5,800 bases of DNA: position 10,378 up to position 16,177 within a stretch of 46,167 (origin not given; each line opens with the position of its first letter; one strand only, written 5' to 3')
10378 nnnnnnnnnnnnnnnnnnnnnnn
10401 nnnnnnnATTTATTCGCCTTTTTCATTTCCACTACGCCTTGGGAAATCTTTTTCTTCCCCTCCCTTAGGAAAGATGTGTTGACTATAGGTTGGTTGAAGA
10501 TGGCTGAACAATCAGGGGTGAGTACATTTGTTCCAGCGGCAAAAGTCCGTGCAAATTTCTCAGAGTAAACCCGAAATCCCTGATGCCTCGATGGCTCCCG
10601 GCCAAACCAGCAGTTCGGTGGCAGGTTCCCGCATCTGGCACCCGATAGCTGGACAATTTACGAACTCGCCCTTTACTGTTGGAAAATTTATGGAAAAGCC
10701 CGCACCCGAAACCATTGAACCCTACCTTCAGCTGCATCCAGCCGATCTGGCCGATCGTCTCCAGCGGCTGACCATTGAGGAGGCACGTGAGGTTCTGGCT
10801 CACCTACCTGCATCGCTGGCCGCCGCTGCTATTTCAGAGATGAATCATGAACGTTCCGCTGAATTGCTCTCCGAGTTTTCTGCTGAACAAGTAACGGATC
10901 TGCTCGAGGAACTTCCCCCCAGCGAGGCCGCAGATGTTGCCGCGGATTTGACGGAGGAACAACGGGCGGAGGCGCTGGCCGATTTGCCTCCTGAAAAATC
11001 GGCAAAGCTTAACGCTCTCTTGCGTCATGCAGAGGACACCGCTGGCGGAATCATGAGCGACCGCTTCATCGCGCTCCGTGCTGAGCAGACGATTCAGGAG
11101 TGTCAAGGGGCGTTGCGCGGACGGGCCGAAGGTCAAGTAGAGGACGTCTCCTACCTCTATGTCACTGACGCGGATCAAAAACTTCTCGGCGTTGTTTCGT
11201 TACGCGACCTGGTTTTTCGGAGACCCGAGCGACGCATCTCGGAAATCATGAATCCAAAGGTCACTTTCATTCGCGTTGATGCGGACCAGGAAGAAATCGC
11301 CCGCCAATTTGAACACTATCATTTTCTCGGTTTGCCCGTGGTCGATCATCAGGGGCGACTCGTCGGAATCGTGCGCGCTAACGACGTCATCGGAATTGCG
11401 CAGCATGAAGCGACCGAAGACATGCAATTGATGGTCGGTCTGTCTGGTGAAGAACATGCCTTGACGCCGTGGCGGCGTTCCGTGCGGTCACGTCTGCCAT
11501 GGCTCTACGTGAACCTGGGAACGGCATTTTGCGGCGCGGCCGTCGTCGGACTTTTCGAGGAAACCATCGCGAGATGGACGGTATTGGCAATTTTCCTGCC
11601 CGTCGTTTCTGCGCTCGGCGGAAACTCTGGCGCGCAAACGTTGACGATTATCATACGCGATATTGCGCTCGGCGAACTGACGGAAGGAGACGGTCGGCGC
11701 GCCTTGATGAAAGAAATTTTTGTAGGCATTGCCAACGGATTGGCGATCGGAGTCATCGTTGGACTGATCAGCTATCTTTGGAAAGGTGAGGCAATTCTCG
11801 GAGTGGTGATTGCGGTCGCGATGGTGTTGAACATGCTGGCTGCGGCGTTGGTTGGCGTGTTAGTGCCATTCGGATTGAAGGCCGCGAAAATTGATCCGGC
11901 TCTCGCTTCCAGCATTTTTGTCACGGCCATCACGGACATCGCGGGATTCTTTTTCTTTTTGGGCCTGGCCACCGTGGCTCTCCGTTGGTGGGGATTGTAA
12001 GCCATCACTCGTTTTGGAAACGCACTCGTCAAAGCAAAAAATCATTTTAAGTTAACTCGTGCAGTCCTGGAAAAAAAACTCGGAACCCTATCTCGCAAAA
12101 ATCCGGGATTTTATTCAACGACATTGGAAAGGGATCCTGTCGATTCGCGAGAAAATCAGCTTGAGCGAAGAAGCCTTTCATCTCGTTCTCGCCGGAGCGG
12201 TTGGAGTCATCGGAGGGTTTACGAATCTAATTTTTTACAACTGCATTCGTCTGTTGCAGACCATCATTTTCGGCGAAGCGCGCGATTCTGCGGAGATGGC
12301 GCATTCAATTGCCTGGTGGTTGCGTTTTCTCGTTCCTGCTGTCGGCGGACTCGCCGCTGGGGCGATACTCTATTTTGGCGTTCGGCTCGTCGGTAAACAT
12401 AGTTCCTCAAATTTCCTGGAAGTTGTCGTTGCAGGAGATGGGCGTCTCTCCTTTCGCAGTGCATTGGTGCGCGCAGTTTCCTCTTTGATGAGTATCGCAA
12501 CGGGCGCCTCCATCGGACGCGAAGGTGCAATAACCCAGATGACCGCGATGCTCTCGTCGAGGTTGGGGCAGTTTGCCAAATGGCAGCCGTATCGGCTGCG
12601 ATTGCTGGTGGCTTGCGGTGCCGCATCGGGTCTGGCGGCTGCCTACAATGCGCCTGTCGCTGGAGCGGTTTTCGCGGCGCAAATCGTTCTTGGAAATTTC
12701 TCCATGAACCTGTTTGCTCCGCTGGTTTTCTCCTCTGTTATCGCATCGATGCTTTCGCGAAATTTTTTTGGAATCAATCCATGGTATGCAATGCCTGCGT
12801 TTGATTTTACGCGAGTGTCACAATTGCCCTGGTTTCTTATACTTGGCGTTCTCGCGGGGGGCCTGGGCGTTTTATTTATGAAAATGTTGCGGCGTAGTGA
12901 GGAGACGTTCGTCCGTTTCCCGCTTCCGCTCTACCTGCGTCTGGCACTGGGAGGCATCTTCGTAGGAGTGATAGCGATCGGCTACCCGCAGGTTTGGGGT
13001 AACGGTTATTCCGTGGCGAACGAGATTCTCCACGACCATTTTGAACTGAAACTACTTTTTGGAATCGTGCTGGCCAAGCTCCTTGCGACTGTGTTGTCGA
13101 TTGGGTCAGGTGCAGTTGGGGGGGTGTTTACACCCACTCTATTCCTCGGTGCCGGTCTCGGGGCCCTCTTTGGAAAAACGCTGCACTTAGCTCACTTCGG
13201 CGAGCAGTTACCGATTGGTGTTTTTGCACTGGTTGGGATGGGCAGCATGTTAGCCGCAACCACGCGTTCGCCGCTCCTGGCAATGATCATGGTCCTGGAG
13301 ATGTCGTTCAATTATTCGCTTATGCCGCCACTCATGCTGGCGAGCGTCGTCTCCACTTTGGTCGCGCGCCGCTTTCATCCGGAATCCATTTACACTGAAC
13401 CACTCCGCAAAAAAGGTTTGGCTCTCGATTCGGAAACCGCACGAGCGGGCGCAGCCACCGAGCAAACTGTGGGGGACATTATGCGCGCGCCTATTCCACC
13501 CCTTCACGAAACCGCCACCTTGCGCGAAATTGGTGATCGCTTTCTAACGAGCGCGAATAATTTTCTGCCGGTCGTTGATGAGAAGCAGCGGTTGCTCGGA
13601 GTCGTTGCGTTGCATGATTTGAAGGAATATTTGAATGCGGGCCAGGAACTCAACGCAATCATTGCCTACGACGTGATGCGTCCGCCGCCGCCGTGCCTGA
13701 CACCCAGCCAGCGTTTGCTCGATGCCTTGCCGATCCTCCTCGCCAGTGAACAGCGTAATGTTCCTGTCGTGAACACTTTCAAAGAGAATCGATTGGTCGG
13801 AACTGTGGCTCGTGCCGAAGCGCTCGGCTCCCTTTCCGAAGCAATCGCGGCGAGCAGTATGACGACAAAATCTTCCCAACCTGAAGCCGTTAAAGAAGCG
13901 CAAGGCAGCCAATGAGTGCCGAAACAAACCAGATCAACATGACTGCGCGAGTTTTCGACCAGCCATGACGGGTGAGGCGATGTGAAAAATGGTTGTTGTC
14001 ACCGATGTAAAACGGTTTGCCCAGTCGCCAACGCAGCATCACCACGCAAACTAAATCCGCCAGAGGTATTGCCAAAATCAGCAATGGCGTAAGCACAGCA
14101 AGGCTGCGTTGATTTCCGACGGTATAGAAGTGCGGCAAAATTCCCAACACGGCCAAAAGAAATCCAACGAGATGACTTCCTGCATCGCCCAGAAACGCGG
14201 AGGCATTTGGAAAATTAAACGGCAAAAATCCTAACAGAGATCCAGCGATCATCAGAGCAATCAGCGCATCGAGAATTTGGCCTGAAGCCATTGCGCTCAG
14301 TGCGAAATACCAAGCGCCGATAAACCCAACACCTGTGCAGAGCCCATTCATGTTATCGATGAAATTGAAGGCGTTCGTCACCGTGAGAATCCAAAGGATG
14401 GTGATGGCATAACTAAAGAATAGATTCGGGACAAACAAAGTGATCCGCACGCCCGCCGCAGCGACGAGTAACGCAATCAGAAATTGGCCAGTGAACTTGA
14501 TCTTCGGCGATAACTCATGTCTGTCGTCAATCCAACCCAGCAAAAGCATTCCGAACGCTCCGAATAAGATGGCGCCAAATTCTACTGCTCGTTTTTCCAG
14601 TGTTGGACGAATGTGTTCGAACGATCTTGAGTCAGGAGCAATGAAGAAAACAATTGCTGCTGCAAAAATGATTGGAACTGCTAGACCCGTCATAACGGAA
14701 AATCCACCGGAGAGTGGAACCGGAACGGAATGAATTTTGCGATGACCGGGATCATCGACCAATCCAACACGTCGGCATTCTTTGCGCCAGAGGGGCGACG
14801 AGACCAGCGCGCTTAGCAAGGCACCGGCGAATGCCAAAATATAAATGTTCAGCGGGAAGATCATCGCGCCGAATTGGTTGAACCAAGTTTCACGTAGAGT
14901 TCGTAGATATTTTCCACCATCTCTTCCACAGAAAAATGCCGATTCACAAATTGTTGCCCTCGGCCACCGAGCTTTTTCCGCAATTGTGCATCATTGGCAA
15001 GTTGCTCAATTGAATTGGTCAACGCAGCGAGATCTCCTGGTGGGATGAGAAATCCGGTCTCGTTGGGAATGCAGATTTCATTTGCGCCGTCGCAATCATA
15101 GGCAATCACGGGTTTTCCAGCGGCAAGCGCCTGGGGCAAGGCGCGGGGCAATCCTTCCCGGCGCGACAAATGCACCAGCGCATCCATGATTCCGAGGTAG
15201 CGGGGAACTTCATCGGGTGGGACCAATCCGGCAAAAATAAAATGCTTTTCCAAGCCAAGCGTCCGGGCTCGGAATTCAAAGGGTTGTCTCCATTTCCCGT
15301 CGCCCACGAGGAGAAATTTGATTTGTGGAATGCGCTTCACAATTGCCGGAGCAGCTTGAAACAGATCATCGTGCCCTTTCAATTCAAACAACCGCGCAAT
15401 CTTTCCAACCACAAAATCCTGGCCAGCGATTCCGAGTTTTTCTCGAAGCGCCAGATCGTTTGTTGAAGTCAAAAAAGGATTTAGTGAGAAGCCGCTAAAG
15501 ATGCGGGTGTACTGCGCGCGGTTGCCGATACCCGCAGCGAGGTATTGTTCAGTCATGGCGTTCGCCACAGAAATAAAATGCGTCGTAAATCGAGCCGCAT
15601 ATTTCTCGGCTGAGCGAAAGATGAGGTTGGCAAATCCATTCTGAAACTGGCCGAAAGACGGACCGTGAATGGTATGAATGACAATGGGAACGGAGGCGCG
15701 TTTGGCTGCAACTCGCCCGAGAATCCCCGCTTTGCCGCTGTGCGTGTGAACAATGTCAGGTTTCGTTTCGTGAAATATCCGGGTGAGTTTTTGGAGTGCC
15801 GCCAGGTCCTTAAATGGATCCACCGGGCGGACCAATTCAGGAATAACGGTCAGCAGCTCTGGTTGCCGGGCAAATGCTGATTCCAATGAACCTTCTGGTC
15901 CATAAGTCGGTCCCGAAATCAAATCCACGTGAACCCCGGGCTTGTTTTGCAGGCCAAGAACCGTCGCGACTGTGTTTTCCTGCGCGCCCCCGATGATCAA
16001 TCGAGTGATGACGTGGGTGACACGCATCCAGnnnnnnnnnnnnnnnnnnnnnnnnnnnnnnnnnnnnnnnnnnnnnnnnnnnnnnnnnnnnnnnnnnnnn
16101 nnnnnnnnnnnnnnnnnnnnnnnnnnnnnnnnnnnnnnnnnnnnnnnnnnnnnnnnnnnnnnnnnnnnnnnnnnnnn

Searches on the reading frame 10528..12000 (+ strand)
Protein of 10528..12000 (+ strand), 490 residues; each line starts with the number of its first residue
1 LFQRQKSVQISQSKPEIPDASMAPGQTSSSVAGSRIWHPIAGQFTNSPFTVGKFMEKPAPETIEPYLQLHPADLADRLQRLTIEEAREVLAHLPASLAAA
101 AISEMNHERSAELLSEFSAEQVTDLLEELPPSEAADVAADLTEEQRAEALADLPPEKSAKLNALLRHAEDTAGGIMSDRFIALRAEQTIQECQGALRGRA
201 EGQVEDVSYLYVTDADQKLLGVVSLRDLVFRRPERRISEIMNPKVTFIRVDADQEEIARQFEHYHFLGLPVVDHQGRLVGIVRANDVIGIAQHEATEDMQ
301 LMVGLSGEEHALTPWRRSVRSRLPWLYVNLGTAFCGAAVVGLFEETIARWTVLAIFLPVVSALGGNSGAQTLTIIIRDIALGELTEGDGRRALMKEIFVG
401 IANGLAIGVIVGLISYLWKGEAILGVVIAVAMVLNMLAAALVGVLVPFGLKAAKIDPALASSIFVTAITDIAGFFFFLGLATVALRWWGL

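Call 10: search_protein_families(library=pfam, proteins=[window:10528-12000:+], max_evalue=0.001)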
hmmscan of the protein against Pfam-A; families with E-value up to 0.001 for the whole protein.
window:10528-12000:+ (490 aa): 3 families
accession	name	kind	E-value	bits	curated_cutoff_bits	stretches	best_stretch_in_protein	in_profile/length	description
PF01769.21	MgtE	-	2.1e-33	115.7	27.6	1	357-480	1-125/125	Divalent cation transporter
PF03448.22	MgtE_N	-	4.2e-20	72.6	25.9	1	69-170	1-102/102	MgtE intracellular N domain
PF00571.33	CBS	-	1.2e-19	70.8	24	2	237-289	1-53/57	CBS domain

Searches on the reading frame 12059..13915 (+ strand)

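Call 10: search_protein_families(library=pfam, proteins=[window:12059-13915:+], max_evalue=0.001)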
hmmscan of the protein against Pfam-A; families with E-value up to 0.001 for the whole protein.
window:12059-13915:+ (618 aa): 2 families
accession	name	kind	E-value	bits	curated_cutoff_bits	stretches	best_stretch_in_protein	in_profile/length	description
PF00654.25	Voltage_CLC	-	9.1e-86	288.6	24.8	1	102-437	7-346/346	Voltage gated chloride channel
PF00571.33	CBS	-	1e-17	64.6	24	2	471-525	1-55/57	CBS domain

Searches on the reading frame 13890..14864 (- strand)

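Call 10: search_protein_families(library=pfam, proteins=[window:13890-14864:-], max_evalue=0.001)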
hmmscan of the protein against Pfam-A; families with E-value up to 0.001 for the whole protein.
window:13890-14864:- (324 aa): 1 family
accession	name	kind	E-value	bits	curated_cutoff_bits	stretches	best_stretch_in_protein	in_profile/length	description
PF00953.26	Glycos_transf_4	-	1.9e-31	109.7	27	1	98-243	3-158/160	Glycosyl transferase family 4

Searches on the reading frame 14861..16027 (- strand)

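Call 10: search_protein_families(library=pfam, proteins=[window:14861-16027:-], max_evalue=0.001)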
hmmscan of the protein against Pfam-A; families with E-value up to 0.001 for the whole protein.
window:14861-16027:- (388 aa): 6 families
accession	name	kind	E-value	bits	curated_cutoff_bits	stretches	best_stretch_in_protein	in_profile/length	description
PF00534.26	Glycos_transf_1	-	5.9e-38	130.5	26.4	1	194-359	5-171/172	Glycosyl transferases group 1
PF13692.12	Glyco_trans_1_4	-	1.5e-29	103.5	27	1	206-346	3-142/142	Glycosyl transferases group 1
PF13579.12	Glyco_trans_4_4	-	1.8e-17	64.6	29.7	1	14-169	2-149/158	Glycosyl transferase 4-like domain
PF13439.12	Glyco_transf_4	-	1.7e-16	61.1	28.5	1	16-168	4-155/170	Glycosyltransferase Family 4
PF13477.12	Glyco_trans_4_2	-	1.5e-12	48.3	23.4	1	66-153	53-137/139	Glycosyl transferase 4-like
PF13524.12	Glyco_trans_1_2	-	9.1e-07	29.4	25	1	229-374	9-142/144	Glycosyl transferase-like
